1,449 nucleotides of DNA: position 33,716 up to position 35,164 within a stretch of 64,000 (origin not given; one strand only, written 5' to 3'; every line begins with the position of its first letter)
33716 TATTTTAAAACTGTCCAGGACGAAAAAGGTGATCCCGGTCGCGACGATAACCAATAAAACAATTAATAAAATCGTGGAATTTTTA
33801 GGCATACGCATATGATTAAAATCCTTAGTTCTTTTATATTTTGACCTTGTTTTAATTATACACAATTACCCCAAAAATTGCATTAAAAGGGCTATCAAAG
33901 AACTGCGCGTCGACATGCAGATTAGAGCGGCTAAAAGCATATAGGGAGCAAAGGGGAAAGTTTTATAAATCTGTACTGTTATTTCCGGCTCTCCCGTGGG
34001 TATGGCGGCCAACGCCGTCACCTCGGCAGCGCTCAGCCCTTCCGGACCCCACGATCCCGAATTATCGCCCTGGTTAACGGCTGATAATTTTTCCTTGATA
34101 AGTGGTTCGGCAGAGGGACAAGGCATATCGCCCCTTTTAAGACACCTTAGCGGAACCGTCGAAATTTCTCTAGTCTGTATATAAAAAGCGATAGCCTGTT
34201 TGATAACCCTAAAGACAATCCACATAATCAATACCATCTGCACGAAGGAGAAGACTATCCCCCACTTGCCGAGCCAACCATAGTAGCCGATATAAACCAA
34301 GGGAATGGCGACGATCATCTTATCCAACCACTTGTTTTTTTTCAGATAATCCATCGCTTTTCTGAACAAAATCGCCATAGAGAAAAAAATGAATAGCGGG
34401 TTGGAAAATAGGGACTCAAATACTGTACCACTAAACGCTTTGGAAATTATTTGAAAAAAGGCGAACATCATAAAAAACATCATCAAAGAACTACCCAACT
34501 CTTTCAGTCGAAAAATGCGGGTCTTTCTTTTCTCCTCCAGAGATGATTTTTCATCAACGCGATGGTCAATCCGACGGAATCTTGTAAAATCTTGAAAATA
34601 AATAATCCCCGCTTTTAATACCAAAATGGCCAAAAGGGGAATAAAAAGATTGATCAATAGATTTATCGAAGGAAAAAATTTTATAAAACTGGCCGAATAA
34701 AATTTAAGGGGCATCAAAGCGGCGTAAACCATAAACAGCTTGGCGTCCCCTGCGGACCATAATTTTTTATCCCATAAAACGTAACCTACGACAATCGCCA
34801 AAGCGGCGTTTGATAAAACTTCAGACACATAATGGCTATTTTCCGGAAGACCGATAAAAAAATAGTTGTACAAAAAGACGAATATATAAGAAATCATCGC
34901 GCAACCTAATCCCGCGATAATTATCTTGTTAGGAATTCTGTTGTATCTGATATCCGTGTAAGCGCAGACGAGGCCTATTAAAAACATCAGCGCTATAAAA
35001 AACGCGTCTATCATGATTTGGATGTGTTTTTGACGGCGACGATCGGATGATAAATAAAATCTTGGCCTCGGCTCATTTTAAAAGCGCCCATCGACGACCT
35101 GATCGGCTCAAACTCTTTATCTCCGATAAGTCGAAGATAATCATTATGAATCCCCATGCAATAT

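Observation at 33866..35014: Prepilin-peptidase (A24)-like polytopic membrane protease encoded directly downstream of the rSAM array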

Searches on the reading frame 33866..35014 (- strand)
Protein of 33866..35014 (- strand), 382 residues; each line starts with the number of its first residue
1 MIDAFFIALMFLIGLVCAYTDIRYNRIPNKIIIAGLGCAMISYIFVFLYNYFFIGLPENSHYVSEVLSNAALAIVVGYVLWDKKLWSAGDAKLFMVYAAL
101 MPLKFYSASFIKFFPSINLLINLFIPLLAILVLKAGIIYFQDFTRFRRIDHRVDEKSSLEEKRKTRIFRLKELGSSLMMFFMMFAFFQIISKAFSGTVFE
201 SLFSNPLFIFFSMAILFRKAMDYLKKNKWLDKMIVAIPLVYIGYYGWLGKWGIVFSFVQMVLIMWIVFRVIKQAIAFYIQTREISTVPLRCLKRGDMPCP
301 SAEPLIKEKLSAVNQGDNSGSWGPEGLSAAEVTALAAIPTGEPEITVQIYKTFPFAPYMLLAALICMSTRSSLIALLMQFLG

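Call 4: search_protein_families(library=pfam, proteins=[window:33866-35014:-], max_evalue=0.1)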
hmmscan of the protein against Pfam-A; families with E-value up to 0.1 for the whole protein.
window:33866-35014:- (382 aa): 1 family
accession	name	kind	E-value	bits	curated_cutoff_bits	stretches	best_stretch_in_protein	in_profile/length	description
PF01478.23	Peptidase_A24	-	7.7e-08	33.2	26.5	1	9-120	2-89/104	Type IV leader peptidase family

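Call 5: search_protein_families(library=ncbifam, proteins=[window:33866-35014:-], max_evalue=0.01)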
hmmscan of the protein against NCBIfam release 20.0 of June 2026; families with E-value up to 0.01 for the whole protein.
window:33866-35014:- (382 aa): 0 families

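Call 6: search_solved_structures(query=window:33866-35014:-, max_evalue=10, show_alignments=3)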
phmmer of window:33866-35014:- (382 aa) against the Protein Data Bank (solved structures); distinct sequences matched with E-value up to 10: 0.

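Call 8: find_homologous_proteins(query=window:33866-35014:-, max_evalue=0.001)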
Query window:33866-35014:- (382 aa): 35 proteins with E <= 0.001 among 8000 candidates.
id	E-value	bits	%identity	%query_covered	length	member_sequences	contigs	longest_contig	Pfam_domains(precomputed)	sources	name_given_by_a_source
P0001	3.2e-242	821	100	98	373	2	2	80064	PF01478.24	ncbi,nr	ncbi:MAG: A24 family peptidase [Patescibacteria group bacterium]|nr:A24 family peptidase [Patescibac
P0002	3.8e-165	567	68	99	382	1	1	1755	PF01478.24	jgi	jgi:Flp pilus assembly protein protease CpaA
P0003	6.6e-140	484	58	100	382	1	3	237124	PF01478.24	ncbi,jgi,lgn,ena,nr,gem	ncbi:MAG TPA: hypothetical protein PLH22_02185 [Candidatus Colwellbacteria bacterium]|nr:hypothetica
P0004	5.0e-139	481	59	100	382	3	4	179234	PF01478.24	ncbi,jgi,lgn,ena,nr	ncbi:MAG TPA: prepilin peptidase [Candidatus Colwellbacteria bacterium]|nr:prepilin peptidase [Candi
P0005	2.4e-130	453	58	96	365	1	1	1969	PF01478.24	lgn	-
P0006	6.8e-94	333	71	55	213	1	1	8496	-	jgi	jgi:hypothetical protein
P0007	1.7e-80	289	41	99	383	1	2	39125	PF01478.24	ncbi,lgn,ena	-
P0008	2.2e-75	272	39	99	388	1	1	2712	PF01478.24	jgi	jgi:Flp pilus assembly protein protease CpaA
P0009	8.4e-73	264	39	99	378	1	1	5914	-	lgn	-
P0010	4.1e-61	225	35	98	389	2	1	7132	PF01478.24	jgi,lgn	-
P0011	1.0e-60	224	35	98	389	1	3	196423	-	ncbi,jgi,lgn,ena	-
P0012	1.6e-59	220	34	99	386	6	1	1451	PF01478.24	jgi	-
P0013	4.4e-57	212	34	100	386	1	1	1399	-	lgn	-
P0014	1.6e-56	210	34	98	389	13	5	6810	PF01478.24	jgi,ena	-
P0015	1.5e-55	207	34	99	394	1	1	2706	PF01478.24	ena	-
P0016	2.0e-54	203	34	98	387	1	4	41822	PF01478.24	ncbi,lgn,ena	-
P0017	5.3e-52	195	35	98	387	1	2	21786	PF01478.24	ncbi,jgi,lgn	-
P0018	2.0e-51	193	31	97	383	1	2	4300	PF01478.24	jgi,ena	jgi:hypothetical protein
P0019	2.3e-51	193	36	96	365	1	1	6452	PF01478.24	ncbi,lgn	-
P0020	1.0e-50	191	35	96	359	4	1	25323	PF01478.24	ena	-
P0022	4.1e-45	172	35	95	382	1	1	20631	PF01478.24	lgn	-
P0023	4.1e-45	172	31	97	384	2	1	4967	PF01478.24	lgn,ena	-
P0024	9.3e-45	171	34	96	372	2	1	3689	PF01478.24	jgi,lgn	-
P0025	4.4e-43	166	30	98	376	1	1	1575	PF01478.24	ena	-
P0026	4.5e-43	166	32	98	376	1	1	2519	PF01478.24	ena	-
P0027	2.4e-40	157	45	30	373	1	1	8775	PF01478.24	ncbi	-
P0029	8.2e-37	145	29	100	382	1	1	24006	PF01478.24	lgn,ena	-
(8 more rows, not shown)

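Call 9: find_encoding_contigs(protein=P0003, flank=10000, max_places=2)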
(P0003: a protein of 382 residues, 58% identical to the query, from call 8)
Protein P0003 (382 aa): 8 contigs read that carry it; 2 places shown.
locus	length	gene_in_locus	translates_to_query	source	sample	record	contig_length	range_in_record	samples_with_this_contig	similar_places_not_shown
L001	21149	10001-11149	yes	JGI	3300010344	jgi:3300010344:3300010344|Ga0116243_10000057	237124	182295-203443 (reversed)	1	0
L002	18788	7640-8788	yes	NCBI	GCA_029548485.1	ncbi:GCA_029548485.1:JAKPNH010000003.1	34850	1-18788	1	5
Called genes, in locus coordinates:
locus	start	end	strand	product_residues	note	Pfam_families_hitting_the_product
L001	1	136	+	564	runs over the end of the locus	PF04055:Radical_SAM, PF13353:Fer4_12 (faint)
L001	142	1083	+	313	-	PF04055:Radical_SAM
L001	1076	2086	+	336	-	-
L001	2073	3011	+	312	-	PF04055:Radical_SAM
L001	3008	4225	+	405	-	PF04055:Radical_SAM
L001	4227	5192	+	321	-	PF04055:Radical_SAM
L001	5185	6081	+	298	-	PF04055:Radical_SAM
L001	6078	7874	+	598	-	PF04055:Radical_SAM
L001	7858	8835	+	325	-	PF04055:Radical_SAM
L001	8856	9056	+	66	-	-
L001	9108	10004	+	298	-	PF04055:Radical_SAM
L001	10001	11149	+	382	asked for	PF01478:Peptidase_A24 (weak)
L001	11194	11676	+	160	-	-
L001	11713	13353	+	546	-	PF01558:POR, PF01855:POR_N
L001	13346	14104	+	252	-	PF02775:TPP_enzyme_C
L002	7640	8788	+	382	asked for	PF01478:Peptidase_A24 (weak)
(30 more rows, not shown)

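Call 10: find_encoding_contigs(protein=P0007, flank=10000, max_places=2)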
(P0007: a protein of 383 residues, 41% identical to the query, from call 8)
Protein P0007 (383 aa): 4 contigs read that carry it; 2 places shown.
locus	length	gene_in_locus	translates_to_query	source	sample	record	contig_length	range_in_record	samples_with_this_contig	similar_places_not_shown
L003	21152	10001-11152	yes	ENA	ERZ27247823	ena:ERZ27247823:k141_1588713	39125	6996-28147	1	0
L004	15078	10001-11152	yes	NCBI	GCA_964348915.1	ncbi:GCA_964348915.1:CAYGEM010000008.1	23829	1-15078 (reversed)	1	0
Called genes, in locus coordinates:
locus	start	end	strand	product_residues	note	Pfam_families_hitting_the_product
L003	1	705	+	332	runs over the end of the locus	PF04055:Radical_SAM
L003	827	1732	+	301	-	PF04055:Radical_SAM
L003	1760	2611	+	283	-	PF04055:Radical_SAM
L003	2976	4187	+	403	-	PF04055:Radical_SAM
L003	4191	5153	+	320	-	PF04055:Radical_SAM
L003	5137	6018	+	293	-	PF04055:Radical_SAM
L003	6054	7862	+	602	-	PF04055:Radical_SAM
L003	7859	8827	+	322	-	PF04055:Radical_SAM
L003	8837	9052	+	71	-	-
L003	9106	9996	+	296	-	PF04055:Radical_SAM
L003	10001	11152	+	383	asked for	PF01478:Peptidase_A24 (weak)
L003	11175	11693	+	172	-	-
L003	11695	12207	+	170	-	-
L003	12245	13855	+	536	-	PF01558:POR, PF01855:POR_N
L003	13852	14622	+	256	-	PF02775:TPP_enzyme_C, PF12367:PFO_beta_C (weak)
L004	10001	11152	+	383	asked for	PF01478:Peptidase_A24 (weak)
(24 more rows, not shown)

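Call 11: find_encoding_contigs(protein=P0011, flank=10000, max_places=2)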
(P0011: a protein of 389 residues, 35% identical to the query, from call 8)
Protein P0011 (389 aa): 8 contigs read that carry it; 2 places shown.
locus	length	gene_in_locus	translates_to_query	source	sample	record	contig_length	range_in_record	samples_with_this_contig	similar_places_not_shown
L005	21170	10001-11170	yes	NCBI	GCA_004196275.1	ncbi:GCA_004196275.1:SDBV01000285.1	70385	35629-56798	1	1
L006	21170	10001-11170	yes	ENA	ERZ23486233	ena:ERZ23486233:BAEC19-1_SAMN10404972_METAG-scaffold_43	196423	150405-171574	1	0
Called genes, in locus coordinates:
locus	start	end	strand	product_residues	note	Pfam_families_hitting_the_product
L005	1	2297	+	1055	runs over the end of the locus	PF04055:Radical_SAM, PF13353:Fer4_12 (faint), PF04055:Radical_SAM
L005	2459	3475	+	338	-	PF04467:DUF483 (weak)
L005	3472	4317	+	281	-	PF04055:Radical_SAM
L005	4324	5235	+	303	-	-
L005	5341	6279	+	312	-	PF04055:Radical_SAM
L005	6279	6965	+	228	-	PF00535:Glycos_transf_2, PF13641:Glyco_tranf_2_3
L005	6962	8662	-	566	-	PF13231:PMT_2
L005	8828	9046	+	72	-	-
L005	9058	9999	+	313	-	PF04055:Radical_SAM, PF13353:Fer4_12 (weak)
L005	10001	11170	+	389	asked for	-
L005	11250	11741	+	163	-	-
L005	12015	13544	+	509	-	PF12072:RNase_Y_N, PF00013:KH_1, PF22891:KH_PNO1_2nd (weak), PF01966:HD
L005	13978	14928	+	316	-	PF00512:HisKA, PF02518:HATPase_c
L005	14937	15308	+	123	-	PF00072:Response_reg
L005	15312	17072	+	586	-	PF05157:MshEN, PF00437:T2SSE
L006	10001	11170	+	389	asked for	-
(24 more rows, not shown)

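Call 12: find_encoding_contigs(protein=P0029, flank=10000, max_places=1)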
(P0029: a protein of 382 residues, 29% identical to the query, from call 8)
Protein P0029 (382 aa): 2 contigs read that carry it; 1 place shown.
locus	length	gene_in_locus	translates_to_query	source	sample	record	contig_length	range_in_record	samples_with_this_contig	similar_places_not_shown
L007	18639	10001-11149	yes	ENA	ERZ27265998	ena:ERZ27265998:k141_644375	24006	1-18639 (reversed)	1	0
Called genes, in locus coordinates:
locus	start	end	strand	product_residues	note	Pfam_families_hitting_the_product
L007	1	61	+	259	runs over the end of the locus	PF01040:UbiA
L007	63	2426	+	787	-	-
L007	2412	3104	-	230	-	PF00535:Glycos_transf_2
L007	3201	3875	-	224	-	PF00483:NTP_transferase, PF12804:NTP_transf_3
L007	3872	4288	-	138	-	PF04138:GtrA_DPMS_TM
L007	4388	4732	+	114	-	-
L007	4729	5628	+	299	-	PF04055:Radical_SAM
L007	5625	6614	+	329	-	PF04055:Radical_SAM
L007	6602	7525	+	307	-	PF04055:Radical_SAM, PF13353:Fer4_12 (weak)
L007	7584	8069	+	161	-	-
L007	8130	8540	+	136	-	PF27806:HxsD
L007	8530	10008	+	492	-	PF13353:Fer4_12, PF04055:Radical_SAM, PF13186:SPASM (faint)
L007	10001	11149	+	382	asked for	PF01478:Peptidase_A24 (weak)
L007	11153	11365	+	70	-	-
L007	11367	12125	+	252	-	PF04467:DUF483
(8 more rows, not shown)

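Call 13: find_encoding_contigs(protein=P0020, flank=10000, max_places=1)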
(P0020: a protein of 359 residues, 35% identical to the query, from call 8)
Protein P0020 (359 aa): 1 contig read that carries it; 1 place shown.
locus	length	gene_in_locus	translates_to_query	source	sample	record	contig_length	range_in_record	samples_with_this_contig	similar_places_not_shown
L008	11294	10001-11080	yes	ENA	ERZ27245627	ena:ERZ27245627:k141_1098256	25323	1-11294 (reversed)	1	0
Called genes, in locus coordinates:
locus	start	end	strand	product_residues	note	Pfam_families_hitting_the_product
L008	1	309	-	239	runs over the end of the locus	PF18998:Flg_new_2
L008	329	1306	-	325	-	-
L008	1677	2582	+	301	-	PF04055:Radical_SAM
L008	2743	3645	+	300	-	PF04055:Radical_SAM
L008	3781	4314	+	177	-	-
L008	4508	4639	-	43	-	-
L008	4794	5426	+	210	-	PF00702:Hydrolase, PF13419:HAD_2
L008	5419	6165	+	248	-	PF00483:NTP_transferase, PF12804:NTP_transf_3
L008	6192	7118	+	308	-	PF03009:GDPD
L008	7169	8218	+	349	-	PF07507:WavE (weak)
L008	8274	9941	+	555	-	-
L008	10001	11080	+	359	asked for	PF01478:Peptidase_A24 (weak)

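Call 14: find_encoding_contigs(protein=P0016, flank=10000, max_places=1)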
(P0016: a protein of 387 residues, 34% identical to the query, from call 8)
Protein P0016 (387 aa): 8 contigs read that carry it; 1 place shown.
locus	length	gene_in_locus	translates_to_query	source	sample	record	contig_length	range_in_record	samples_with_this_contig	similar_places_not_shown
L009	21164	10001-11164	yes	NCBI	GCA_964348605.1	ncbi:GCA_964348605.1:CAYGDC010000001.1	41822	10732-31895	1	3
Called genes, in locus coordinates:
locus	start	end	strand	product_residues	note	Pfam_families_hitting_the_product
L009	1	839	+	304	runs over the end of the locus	PF04055:Radical_SAM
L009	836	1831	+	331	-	-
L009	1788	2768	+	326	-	PF04055:Radical_SAM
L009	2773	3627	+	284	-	PF04055:Radical_SAM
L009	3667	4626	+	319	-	-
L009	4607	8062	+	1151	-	PF04055:Radical_SAM, PF13489:Methyltransf_23 (weak)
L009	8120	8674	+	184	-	-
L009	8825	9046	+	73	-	-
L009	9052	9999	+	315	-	PF04055:Radical_SAM, PF13353:Fer4_12 (weak)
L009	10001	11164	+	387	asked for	PF01478:Peptidase_A24 (weak)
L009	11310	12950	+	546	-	PF01558:POR, PF02776:TPP_enzyme_N (faint), PF01855:POR_N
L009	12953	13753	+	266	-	PF02775:TPP_enzyme_C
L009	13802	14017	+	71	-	PF13459:Fer4_15, PF13370:Fer4_13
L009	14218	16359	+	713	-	PF00005:ABC_tran (faint), PF02463:SMC_N, PF13175:AAA_15, PF13476:AAA_23, PF13555:AAA_29 (weak), PF13304:AAA_21 (weak)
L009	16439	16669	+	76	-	PF00886:Ribosomal_S16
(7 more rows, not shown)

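Call 16: search_solved_structures(query=A1, max_evalue=10, show_alignments=3)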
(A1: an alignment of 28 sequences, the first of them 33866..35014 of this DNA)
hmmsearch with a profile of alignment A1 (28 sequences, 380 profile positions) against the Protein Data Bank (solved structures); distinct sequences matched with E-value up to 10: 0.

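Call 26: predict_structure(alignment_id=A1)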
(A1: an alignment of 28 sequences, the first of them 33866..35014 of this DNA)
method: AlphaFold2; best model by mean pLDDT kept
length: 382 residues; sequences in the alignment: 28
mean_pLDDT: 79.7   pTM: 0.71
mean pLDDT of the five models: 79.7, 79.5, 79.1, 75.7, 75.6
residues with pLDDT >= 90: 58; 70-90: 261; 50-70: 54; < 50: 9
segments of 3 or more residues with pLDDT < 50: 150-156
pLDDT, mean of each block of 10 residues (from residue 1): 84 93 86 91 86 75 83 88 82 92 71 73 81 77 63 50 71 84 90 82 79 82 84 89 92 89 85 75 76 80 81 61 72 77 73 83 86 68 53
secondary structure, 60 per line:
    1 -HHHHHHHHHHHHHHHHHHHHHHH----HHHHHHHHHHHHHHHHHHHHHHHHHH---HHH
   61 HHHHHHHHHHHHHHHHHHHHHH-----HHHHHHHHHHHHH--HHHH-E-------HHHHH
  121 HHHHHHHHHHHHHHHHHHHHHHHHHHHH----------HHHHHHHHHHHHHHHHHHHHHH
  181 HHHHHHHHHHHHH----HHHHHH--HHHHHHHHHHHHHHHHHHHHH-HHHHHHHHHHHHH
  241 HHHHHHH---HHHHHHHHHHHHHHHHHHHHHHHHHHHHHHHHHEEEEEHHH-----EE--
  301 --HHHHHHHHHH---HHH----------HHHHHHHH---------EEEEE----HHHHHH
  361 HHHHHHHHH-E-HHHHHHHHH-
elements in order: H2-24 H29-54 H58-82 H88-100 H103-106 H116-148 H159-193 H198-203 H206-226 H228-247 H251-283 E284-288 H303-312 H329-336 E346-350 H355-369 H373-381

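Call 31: fold_search(model_id=the predicted structure, library=pdb)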
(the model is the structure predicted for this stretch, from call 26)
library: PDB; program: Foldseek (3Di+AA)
matches with E <= 10: 47; with E <= 0.001: 0
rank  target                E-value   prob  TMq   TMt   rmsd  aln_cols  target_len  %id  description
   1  8j80_A                7.2e-01  0.11  0.12  0.15  24.5       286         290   13  Cryo-EM structure of hZnT7-Fab complex in zinc state 1, determined in heterogeneous conformations- one subunit in an i (released 2023-09-20)
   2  9f63                  9.7e-01  0.04  0.11  0.10  25.7       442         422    8  Crystal structure of Saccharomyces cerevisiae pH nine-sensitive protein 1 (PNS1) (released 2024-05-15)
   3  9j38_A                1.2e+00  0.06  0.13  0.14  26.7       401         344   10  human KCNQ5-CaM in apo state (released 2025-04-16)
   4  8j7v_A                1.6e+00  0.06  0.11  0.13  25.2       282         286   12  Cryo-EM structure of hZnT7-Fab complex in zinc-unbound state, determined in heterogeneous conformations- one subunit i (released 2023-09-20)
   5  8j7u_B                2.0e+00  0.06  0.13  0.16  25.1       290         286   13  Cryo-EM structure of hZnT7-Fab complex in zinc-bound state, determined in outward-facing conformation (released 2023-09-20)
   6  7xem_A                2.6e+00  0.08  0.17  0.12  20.1       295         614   13  Cholesterol bound state of mTRPV2 (released 2022-08-17)
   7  6a30_A                2.6e+00  0.02  0.10  0.08  33.3       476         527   13  Crystal Structure of Munc13-1 MUN Domain and Synaptobrevin-2 Juxtamembrane Linker Region (released 2019-01-30)
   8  7dny_B                2.7e+00  0.03  0.13  0.10  23.8       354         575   12  Cryo-EM structure of the human ABCB6 (coproporphyrin III-bound) (released 2022-06-22)
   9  1fx8                  3.4e+00  0.03  0.10  0.13  17.4       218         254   11  CRYSTAL STRUCTURE OF THE E. COLI GLYCEROL FACILITATOR (GLPF) WITH SUBSTRATE GLYCEROL (released 2000-11-01)
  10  8j7w_A                3.6e+00  0.04  0.12  0.15  23.5       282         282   12  Cryo-EM structure of hZnT7-Fab complex in zinc state 2, determined in heterogeneous conformations- one subunit in an i (released 2023-09-20)
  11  6r72_B                3.6e+00  0.02  0.11  0.08  25.3       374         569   12  Crystal structure of BmrA-E504A in an outward-facing conformation (released 2020-05-06)
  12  4kjs_B                4.0e+00  0.02  0.14  0.15  24.5       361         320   16  Structure of native YfkE (released 2013-06-26)
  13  8vp9_B                4.4e+00  0.02  0.11  0.07  21.7       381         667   11  Cryo-EM structure of the cysteine-free ABC transporter PCAT1 bound with ADP and Substrate (released 2024-10-30)
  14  7x1w_B                4.4e+00  0.02  0.10  0.08  28.8       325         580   15  Cryo-EM structure of human ABCD1 E630Q in the presence of ATP in inward-facing state (released 2023-03-22)
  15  7tci_A                4.8e+00  0.04  0.17  0.19  28.1       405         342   10  Structure of Xenopus KCNQ1-CaM in complex with ML277 (released 2022-07-06)
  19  3s0x_A                5.3e+00  0.25  0.24  0.38   5.8       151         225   14  The crystal structure of GxGD membrane protease FlaK (released 2011-07-20)
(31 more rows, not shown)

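Call 35: find_related_loci(query=A1, collection=genome_contigs, flank=10000)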
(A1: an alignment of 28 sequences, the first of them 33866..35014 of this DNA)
Query A1 (382 aa) in genome_contigs; peptide patterns used: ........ (x = any residue, [..] = any of these).
121 stretches matched a pattern; 100 encode a relative of the query (tblastn E <= 1e-3); the best 80 are kept; 80 distinct loci.
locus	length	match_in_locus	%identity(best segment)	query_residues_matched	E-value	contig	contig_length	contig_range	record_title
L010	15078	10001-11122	41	1-377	1e-81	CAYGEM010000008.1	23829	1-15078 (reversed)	MAG TPA_asm: uncultured Candidatus Saccharibacteria bacterium isolate ERP113451_co2_195 genome assembly, contig: NODE_12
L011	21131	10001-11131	33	1-378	8e-61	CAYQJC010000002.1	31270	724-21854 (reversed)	MAG TPA_asm: uncultured Candidatus Saccharibacteria bacterium isolate binchicken_co6_497 genome assembly, contig: NODE_1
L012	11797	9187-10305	35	2-375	7e-58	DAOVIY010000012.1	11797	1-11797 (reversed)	MAG TPA_asm: bacterium isolate CSMAG_1379 CSMAG_1379_k141_2487628_length_11797_cov_14.0000, whole genome shotgun sequenc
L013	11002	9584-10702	35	2-375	6e-58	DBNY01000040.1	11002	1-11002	MAG TPA_asm: Bacillales bacterium UBA660 UBA660_contig_21632, whole genome shotgun sequence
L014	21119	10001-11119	34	2-375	1e-54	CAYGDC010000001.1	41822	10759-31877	MAG TPA_asm: uncultured Candidatus Saccharibacteria bacterium isolate ERP113451_co2_197 genome assembly, contig: NODE_43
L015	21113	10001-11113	33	10-381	2e-53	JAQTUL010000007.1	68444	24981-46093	MAG: Candidatus Colwellbacteria bacterium isolate STB_63 NODE_826_length_68444_cov_15.052095_Sandtown_B, whole genome sh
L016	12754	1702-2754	33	12-377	4e-51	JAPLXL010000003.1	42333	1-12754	MAG: Candidatus Nealsonbacteria bacterium isolate LacPavin_0920_SED4_MAG_36_17 LacPavin_0920_SED4_scaffold_727236, whole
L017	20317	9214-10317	32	13-381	5e-51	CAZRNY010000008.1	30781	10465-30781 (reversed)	MAG TPA_asm: uncultured Candidatus Saccharibacteria bacterium isolate binchicken_co220_50 genome assembly, contig: NODE_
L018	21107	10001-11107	31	8-377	3e-46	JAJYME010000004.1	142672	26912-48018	MAG: bacterium isolate DBS2-4.bin108 NODE_123_length_142672_cov_2.86855, whole genome shotgun sequence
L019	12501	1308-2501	29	3-379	2e-36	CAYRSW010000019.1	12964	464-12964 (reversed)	MAG TPA_asm: uncultured Candidatus Saccharibacteria bacterium isolate SRP068000_co4_466 genome assembly, contig: NODE_65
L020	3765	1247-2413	30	3-369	4e-34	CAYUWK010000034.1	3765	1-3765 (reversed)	MAG TPA_asm: uncultured Candidatus Saccharibacteria bacterium isolate binchicken_co181_470 genome assembly, contig: NODE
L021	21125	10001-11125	27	1-376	9e-33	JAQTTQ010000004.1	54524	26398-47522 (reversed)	MAG: Candidatus Omnitrophota bacterium isolate STB_44 NODE_1208_length_54524_cov_7.512216_Sandtown_B, whole genome shotg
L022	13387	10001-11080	29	12-378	2e-32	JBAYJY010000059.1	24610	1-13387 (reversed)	MAG: bacterium isolate SO_2016_GW1_67 scaffold03548_OW334_2016, whole genome shotgun sequence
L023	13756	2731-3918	28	3-379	1e-31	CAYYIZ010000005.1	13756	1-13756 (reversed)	MAG TPA_asm: uncultured Candidatus Saccharibacteria bacterium isolate binchicken_co34_538 genome assembly, contig: NODE_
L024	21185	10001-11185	27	3-378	1e-31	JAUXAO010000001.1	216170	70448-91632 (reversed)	MAG: bacterium isolate CSMAG_2764 CSMAG_2764_k141_549021_length_216170_cov_39.9037, whole genome shotgun sequence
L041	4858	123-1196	24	5-378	9e-22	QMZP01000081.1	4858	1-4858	MAG: Candidatus Aenigmatarchaeota archaeon isolate B8_G16 B8_Guay16_scaffold_19753, whole genome shotgun sequence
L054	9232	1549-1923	38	2-127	2e-17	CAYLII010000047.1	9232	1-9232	MAG TPA_asm: uncultured Methanosarcinales archaeon isolate SRP319275_co4_10 genome assembly, contig: NODE_4975_length_92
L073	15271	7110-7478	34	13-153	2e-13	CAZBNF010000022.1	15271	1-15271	MAG TPA_asm: uncultured Planctomycetia bacterium isolate SRP178699_co1_432 genome assembly, contig: NODE_4989_length_152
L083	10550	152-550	31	1-134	2e-12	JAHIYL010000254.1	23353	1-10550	MAG: Nanoarchaeota archaeon isolate Modern_marine.mb.116 Modern_marine.mb.116_k141_2238010, whole genome shotgun sequenc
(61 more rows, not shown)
